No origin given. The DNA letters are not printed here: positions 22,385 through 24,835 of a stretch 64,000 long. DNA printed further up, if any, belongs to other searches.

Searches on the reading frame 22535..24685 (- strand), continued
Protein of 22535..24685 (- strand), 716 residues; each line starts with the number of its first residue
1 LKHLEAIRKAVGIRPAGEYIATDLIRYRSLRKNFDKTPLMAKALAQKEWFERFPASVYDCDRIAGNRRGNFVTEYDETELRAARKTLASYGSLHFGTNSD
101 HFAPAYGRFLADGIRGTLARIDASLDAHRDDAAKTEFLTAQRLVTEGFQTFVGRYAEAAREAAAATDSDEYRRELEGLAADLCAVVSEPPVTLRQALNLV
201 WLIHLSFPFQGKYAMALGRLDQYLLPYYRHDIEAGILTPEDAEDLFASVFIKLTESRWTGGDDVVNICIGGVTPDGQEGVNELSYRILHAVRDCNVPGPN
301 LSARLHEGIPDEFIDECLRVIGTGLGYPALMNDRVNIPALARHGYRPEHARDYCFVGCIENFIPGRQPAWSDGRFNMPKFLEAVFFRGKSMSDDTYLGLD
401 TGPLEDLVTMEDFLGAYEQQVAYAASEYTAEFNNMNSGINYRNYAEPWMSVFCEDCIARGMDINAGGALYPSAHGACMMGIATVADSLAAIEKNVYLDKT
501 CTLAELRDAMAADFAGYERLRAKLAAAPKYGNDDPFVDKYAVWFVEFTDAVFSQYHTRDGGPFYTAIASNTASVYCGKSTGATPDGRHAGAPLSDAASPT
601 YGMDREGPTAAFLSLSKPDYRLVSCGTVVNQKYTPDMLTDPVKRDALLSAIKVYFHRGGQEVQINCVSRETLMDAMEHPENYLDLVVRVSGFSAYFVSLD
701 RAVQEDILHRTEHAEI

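Call 25: find_encoding_contigs(protein=P0009, flank=10000, max_places=2)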
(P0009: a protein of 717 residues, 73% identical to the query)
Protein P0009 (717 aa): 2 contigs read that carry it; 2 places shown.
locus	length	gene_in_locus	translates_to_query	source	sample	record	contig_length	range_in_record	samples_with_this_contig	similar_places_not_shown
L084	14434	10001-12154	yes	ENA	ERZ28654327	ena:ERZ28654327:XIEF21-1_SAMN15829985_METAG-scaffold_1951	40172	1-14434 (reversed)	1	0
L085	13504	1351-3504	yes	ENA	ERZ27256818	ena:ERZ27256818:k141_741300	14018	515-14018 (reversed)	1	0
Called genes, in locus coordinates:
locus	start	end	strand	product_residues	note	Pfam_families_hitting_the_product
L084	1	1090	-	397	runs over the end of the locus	PF04055:Radical_SAM, PF13353:Fer4_12 (weak), PF13186:SPASM (weak)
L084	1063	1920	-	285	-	-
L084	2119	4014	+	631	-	PF02687:FtsX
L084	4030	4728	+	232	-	PF00005:ABC_tran, PF13304:AAA_21 (faint)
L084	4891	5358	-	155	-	PF04073:tRNA_edit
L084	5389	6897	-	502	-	-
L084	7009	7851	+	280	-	PF02311:AraC_binding (faint), PF12833:HTH_18, PF00165:HTH_AraC (weak)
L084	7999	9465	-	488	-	-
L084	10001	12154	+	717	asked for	PF02901:PFL-like, PF01228:Gly_radical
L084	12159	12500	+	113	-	PF12675:DUF3795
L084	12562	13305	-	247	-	PF03629:SASA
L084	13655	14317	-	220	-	PF01502:PRA-CH, PF01503:PRA-PH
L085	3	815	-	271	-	?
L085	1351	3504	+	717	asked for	PF02901:PFL-like, PF01228:Gly_radical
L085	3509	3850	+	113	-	PF12675:DUF3795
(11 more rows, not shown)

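Call 27: find_related_loci(query=window:22535-24685:-, collection=metagenome_contigs, flank=10000)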
Query window:22535-24685:- (716 aa) in metagenome_contigs; peptide patterns used: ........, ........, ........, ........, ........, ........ (x = any residue, [..] = any of these).
473 stretches matched a pattern; 370 encode a relative of the query (tblastn E <= 1e-3); the best 80 are kept; 80 distinct loci.
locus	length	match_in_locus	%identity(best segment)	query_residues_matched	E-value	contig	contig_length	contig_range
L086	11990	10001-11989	99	1-663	0e+0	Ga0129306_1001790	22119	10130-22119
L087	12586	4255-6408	84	1-716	0e+0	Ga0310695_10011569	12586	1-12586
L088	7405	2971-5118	72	1-716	0e+0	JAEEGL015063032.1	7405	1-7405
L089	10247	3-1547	83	202-716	0e+0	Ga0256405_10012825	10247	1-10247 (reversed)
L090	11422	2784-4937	54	1-713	0e+0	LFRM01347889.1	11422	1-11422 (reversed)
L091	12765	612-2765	54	1-713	0e+0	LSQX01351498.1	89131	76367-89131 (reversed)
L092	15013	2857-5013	53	1-714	0e+0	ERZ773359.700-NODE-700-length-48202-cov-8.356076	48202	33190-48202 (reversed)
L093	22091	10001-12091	50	5-713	0e+0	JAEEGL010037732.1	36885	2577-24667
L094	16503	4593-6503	51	57-713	0e+0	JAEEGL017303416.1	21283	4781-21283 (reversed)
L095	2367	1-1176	59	320-713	5e-167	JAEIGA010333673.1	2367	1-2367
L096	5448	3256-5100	33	108-713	2e-96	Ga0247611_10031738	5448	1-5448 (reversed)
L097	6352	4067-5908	31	110-713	1e-94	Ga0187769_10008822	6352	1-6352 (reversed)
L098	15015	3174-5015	31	110-713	5e-94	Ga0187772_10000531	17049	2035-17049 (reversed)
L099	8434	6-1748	33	146-716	1e-90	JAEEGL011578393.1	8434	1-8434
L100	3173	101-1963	32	105-711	6e-92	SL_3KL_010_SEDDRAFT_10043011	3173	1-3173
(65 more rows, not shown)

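Call 42: find_encoding_contigs(protein=P0042, flank=10000, max_places=2)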
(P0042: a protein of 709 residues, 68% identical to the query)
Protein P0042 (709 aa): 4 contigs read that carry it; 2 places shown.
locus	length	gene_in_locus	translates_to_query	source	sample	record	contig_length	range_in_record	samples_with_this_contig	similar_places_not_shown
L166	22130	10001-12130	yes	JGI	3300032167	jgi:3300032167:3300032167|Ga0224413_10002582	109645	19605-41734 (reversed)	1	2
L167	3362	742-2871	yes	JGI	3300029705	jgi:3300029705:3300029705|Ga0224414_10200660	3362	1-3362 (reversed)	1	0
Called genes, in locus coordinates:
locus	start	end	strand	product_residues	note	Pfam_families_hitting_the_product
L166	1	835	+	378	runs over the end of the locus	PF00148:Oxidored_nitro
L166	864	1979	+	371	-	PF01497:Peripla_BP_2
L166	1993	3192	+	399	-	PF01926:MMR_HSR1, PF02421:FeoB_N (faint), PF00350:Dynamin_N (faint), PF18128:HydF_dimer, PF18133:HydF_tetramer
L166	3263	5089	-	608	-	PF01522:Polysacc_deac_1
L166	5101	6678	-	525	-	PF03062:MBOAT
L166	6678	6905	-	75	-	PF00550:PP-binding (weak)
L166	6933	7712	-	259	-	PF00583:Acetyltransf_1, PF13673:Acetyltransf_10 (weak), PF13508:Acetyltransf_7 (weak), PF08445:FR47 (weak)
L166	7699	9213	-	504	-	PF00501:AMP-binding, PF13193:AMP-binding_C (weak)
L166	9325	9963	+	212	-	PF19700:DUF6198, PF02588:YitT_membrane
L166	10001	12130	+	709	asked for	PF02901:PFL-like, PF01228:Gly_radical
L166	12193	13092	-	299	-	PF02463:SMC_N (faint), PF03193:RsgA_GTPase (weak), PF00005:ABC_tran, PF13304:AAA_21 (weak)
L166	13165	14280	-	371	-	-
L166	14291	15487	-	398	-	-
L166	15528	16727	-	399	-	-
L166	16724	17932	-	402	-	-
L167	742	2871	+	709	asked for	PF02901:PFL-like, PF01228:Gly_radical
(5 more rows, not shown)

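Call 43: find_encoding_contigs(protein=P0051, flank=10000, max_places=2)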
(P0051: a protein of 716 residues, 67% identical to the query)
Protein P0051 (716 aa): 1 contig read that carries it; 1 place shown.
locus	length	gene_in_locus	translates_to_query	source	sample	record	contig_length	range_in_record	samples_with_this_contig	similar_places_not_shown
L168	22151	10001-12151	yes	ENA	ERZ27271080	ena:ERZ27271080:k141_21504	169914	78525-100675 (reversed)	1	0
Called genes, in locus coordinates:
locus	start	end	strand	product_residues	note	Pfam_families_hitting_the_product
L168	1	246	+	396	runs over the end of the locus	PF13433:Peripla_BP_5 (faint), PF13458:Peripla_BP_6, PF01094:ANF_receptor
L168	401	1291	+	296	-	PF02653:BPD_transp_2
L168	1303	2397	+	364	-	PF02653:BPD_transp_2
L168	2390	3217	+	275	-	PF00005:ABC_tran, PF13304:AAA_21 (faint), PF12399:BCA_ABC_TP_C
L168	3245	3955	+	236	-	PF13555:AAA_29 (weak), PF00005:ABC_tran, PF25199:nSTAND_NTPase5 (faint), PF13304:AAA_21 (faint)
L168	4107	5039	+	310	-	PF00126:HTH_1, PF03466:LysR_substrate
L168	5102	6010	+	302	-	PF00892:EamA (faint), PF08449:UAA (weak)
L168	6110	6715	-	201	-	PF01226:Form_Nir_trans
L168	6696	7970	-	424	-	PF00890:FAD_binding_2, PF01134:GIDA (faint), PF01266:DAO (weak), PF12831:FAD_oxidored, PF13450:NAD_binding_8 (faint), PF12831:FAD_oxidored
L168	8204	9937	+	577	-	PF00664:ABC_membrane, PF02463:SMC_N (weak), PF00005:ABC_tran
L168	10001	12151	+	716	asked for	PF02901:PFL-like, PF01228:Gly_radical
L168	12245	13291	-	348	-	PF13350:Y_phosphatase3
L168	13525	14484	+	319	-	PF10282:Lactonase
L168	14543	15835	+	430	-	PF01229:Glyco_hydro_39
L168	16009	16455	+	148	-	PF01475:FUR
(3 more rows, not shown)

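Call 44: find_encoding_contigs(protein=P0060, flank=10000, max_places=2)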
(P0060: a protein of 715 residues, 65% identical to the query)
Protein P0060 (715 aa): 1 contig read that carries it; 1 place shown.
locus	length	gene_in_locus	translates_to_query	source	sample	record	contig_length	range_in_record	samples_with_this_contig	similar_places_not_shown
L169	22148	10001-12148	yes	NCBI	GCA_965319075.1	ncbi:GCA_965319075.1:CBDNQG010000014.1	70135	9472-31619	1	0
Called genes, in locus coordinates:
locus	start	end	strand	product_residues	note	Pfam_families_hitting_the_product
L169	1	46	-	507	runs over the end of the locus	PF00295:Glyco_hydro_28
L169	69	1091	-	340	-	PF01522:Polysacc_deac_1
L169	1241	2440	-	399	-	PF01926:MMR_HSR1, PF02421:FeoB_N (weak), PF03193:RsgA_GTPase (faint), PF00350:Dynamin_N (faint), PF00009:GTP_EFTU, PF18128:HydF_dimer, PF18133:HydF_tetramer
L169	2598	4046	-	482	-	PF04055:Radical_SAM, PF06968:BATS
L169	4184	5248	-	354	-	PF04055:Radical_SAM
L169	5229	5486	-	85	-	PF21699:TM1266-like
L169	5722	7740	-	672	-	PF08531:Bac_rhamnosid_N, PF05592:Bac_rhamnosid, PF17389:Bac_rhamnosid6H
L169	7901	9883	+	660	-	PF02449:Glyco_hydro_42 (faint)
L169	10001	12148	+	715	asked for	PF02901:PFL-like, PF01228:Gly_radical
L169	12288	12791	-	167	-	-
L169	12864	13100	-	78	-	-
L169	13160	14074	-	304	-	PF04055:Radical_SAM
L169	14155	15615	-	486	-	PF17767:NAPRTase_N, PF17956:NAPRTase_C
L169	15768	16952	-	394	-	PF22025:ThiI_fer, PF02926:THUMP, PF02568:ThiI, PF06508:QueC (faint)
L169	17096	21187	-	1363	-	PF26549:Tricorn_N (weak), PF07676:PD40 (faint), PF18582:HZS_alpha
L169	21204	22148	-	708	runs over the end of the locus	PF00034:Cytochrom_C (faint), PF13442:Cytochrome_CBB3 (faint)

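Call 47: find_encoding_contigs(protein=P0085, flank=8000, max_places=2)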
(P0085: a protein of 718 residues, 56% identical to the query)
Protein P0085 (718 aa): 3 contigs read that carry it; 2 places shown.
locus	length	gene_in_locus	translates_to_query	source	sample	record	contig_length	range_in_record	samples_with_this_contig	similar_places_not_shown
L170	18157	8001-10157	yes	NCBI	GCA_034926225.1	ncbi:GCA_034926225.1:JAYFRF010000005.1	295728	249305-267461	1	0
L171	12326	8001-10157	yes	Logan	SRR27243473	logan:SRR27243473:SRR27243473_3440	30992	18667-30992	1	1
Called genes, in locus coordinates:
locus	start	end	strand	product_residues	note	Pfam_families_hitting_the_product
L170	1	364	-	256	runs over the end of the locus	PF00121:TIM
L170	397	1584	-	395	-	PF00162:PGK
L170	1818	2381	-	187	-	PF01863:YgjP-like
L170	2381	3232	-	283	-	-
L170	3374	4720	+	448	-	PF01595:CNNM, PF00571:CBS (faint), PF03471:CorC_HlyC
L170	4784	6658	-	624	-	PF08497:Radical_SAM_N, PF04055:Radical_SAM (weak), PF11842:DUF3362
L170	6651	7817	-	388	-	PF01545:Cation_efflux, PF16916:ZT_dimer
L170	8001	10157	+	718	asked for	PF02901:PFL-like, PF01228:Gly_radical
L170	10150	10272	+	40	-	-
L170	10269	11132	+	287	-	PF13472:Lipase_GDSL_2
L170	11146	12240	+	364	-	PF08240:ADH_N, PF16912:Glu_dehyd_C (weak), PF00107:ADH_zinc_N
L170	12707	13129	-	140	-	PF03652:RuvX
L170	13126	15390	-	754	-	PF00330:Aconitase, PF00694:Aconitase_C (weak)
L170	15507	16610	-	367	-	PF00144:Beta-lactamase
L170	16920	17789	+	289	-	PF00892:EamA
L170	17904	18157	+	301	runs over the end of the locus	PF00294:PfkB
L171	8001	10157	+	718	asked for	PF02901:PFL-like, PF01228:Gly_radical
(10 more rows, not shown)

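Call 48: find_encoding_contigs(protein=P0076, flank=8000, max_places=2)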
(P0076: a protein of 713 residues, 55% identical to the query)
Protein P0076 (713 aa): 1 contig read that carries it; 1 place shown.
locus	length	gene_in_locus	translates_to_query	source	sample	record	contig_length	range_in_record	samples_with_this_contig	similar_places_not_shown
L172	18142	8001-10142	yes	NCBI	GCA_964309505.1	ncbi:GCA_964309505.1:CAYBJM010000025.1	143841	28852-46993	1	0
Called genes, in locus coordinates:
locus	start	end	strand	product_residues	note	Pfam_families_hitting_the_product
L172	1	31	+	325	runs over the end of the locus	PF01497:Peripla_BP_2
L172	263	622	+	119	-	PF04297:UPF0122, PF04545:Sigma70_r4, PF08281:Sigma70_r4_2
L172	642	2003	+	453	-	PF02881:SRP54_N, PF00448:SRP54, PF01656:CbiA (weak), PF02978:SRP_SPB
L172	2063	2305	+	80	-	PF00886:Ribosomal_S16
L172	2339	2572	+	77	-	PF13083:KH_KhpA-B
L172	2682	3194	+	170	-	PF01782:RimM, PF05239:PRC, PF24986:PRC_RimM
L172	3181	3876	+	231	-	PF01746:tRNA_m1G_MT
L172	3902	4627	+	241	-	PF00657:Lipase_GDSL, PF13472:Lipase_GDSL_2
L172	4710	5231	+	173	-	PF06177:QueT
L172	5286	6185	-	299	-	PF08797:HIRAN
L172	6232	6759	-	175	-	-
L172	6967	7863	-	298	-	PF00165:HTH_AraC, PF12833:HTH_18, PF00165:HTH_AraC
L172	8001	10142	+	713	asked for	PF02901:PFL-like, PF01228:Gly_radical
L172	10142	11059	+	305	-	PF13353:Fer4_12, PF04055:Radical_SAM, PF12837:Fer4_6 (weak)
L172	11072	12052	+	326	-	PF13472:Lipase_GDSL_2 (faint)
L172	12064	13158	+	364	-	PF08240:ADH_N, PF16912:Glu_dehyd_C, PF00107:ADH_zinc_N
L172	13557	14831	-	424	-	PF01471:PG_binding_1, PF01476:LysM, PF23457:LysM2_NFP, PF00246:Peptidase_M14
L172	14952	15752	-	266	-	PF02311:AraC_binding, PF00165:HTH_AraC (faint), PF12833:HTH_18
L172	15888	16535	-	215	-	PF01613:Flavin_Reduct, PF21349:RUBY_RBDX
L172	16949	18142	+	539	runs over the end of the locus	PF00496:SBP_bac_5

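Call 49: find_encoding_contigs(protein=P0081, flank=8000, max_places=2)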
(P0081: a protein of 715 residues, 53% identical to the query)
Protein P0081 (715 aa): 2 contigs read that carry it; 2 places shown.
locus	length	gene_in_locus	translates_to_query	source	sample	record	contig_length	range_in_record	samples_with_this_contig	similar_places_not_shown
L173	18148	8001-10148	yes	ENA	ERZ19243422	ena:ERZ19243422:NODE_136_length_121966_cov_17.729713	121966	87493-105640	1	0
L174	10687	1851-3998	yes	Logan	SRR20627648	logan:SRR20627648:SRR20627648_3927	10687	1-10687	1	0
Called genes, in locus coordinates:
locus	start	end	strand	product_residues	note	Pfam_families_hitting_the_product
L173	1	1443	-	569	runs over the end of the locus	-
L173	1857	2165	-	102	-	PF07561:DUF1540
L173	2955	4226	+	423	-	PF04542:Sigma70_r2, PF04545:Sigma70_r4, PF08281:Sigma70_r4_2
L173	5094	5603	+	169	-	PF01381:HTH_3, PF07022:Phage_CI_repr (faint), PF12844:HTH_19 (weak), PF13560:HTH_31 (faint)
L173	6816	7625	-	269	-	PF00165:HTH_AraC, PF12833:HTH_18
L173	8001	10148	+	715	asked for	PF02901:PFL-like, PF01228:Gly_radical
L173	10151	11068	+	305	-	PF13353:Fer4_12, PF04055:Radical_SAM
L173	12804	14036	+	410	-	PF03951:Gln-synt_N, PF00120:Gln-synt_C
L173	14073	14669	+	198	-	PF00072:Response_reg (weak), PF03861:ANTAR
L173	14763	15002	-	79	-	-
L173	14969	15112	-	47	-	-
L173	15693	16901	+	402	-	PF12728:HTH_17 (weak), PF13384:HTH_23 (faint), PF00196:GerE, PF08281:Sigma70_r4_2 (weak), PF04545:Sigma70_r4 (weak)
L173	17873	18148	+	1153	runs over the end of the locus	-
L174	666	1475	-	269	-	PF00165:HTH_AraC, PF12833:HTH_18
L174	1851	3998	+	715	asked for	PF02901:PFL-like, PF01228:Gly_radical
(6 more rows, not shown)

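Call 55: search_dna_similar(query=window:22535-24685:-, collection=plasmids, mode=protein, max_rows=40, rows=best)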
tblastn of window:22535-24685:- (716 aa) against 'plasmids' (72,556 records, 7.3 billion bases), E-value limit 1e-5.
Records with a match: 166; places in all: 228; records where one place covers at least 80% of the query: 60.
Best place of each record, by identity: <60% 166.
By first word of the organism name: Ligilactobacillus 33; Azospirillum 20; Escherichia 17; Enterococcus 10; Klebsiella 9; Clostridium 9; Ralstonia 6; Salmonella 5; Citrobacter 3; Moraxella 3; and 38 more.
By predicted mobility (MOB-suite, as given by PLSDB): non-mobilizable 122; mobilizable 35; conjugative 9.
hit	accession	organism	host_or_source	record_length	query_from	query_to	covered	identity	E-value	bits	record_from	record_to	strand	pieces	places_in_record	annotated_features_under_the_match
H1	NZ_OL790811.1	Proteus mirabilis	-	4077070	85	711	88%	35.7%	7e-102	350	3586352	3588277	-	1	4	none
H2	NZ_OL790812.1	Proteus mirabilis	-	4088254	85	711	88%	35.7%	7e-102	350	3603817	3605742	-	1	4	none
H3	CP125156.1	Klebsiella pneumoniae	-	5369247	85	711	88%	35.4%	1e-103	355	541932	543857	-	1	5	cutC: choline trimethylamine-lyase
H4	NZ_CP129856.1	Klebsiella pneumoniae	Homo sapiens,whole organism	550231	85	711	88%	35.4%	2e-103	355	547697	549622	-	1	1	cutC: choline trimethylamine-lyase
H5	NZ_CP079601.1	Klebsiella pneumoniae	Homo sapiens,Endotracheal aspirate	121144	76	713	89%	34.0%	7e-89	312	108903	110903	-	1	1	formate C-acetyltransferase/glycerol dehydratase family glycyl ...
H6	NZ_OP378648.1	Klebsiella pneumoniae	-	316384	76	713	89%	34.0%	2e-88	311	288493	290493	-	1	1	formate C-acetyltransferase/glycerol dehydratase family glycyl ...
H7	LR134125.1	Klebsiella aerogenes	not available: to be reported later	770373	76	713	89%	33.5%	4e-87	307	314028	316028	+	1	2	csdB_1: Pyruvate formate-lyase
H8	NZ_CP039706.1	Clostridium butyricum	Homo sapiens,isolation from The first ...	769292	101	714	86%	34.7%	2e-102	352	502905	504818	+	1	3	glycyl radical protein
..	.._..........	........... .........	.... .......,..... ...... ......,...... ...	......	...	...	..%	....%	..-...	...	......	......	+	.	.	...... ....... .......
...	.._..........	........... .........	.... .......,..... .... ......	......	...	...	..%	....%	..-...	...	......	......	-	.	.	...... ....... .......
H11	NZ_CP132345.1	Clostridium butyricum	Homo sapiens,Faeces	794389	101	714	86%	34.6%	2e-103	355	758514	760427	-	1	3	glycyl radical protein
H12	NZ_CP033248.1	Clostridium butyricum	environment swab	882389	101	714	86%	34.6%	2e-103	355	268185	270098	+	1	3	glycyl radical protein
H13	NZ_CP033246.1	Clostridium butyricum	Homo sapiens,stool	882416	101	714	86%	34.6%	2e-103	355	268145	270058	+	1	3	glycyl radical protein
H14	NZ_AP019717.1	Clostridium butyricum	-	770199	101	714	86%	34.6%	3e-103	355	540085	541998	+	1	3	glycyl radical protein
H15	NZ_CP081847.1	Enterococcus raffinosus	Homo sapiens,feces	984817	87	714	88%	33.9%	2e-99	343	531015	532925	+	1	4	trans-4-hydroxy-L-proline dehydratase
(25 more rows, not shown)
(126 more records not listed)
